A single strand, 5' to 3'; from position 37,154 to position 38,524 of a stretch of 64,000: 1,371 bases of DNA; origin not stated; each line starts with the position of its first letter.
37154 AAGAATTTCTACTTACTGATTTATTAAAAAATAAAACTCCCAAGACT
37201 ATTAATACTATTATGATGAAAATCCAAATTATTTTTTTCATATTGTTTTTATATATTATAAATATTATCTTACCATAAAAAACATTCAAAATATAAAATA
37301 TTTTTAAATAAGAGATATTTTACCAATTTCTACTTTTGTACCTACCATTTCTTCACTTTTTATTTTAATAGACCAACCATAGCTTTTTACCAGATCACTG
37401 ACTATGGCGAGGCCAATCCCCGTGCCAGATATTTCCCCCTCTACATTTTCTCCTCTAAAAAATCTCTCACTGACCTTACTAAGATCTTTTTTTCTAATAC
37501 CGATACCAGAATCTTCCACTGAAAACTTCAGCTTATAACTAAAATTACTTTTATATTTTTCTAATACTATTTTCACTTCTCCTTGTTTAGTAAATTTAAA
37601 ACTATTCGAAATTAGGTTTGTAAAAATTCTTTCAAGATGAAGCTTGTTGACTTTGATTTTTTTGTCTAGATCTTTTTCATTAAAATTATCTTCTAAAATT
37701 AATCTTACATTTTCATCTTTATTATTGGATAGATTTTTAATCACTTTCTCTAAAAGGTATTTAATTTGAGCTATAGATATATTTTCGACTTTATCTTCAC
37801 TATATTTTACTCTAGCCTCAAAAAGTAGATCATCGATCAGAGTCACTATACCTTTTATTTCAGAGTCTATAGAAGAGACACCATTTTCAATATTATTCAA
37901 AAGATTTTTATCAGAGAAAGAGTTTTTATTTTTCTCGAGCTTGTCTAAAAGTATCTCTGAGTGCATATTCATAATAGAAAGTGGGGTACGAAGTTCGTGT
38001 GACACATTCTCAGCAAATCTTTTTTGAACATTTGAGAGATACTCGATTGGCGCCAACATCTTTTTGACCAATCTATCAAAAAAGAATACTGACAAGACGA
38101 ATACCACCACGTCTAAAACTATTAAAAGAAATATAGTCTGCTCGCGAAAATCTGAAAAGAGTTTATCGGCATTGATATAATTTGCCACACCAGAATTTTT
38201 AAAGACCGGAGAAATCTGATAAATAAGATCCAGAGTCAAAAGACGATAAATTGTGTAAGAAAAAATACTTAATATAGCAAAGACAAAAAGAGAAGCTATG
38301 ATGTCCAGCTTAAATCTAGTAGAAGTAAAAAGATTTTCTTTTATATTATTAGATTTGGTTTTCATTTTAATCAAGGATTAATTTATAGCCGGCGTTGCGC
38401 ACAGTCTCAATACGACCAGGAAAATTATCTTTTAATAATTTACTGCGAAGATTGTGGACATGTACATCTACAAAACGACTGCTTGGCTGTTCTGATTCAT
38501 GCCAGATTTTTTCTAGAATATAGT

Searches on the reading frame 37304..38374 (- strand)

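Call 45: search_protein_families(library=pfam, proteins=[window:37304-38374:-], max_evalue=0.001)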
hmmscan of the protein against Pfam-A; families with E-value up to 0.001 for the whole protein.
window:37304-38374:- (356 aa): 2 families
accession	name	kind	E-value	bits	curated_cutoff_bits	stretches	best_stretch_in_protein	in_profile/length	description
PF02518.31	HATPase_c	-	8e-21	75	26.4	1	244-350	3-105/111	Histidine kinase-, DNA gyrase B-, and HSP90-like ATPase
PF00512.31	HisKA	-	1.7e-10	41.2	26.9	1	117-189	2-63/66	His Kinase A (phospho-acceptor) domain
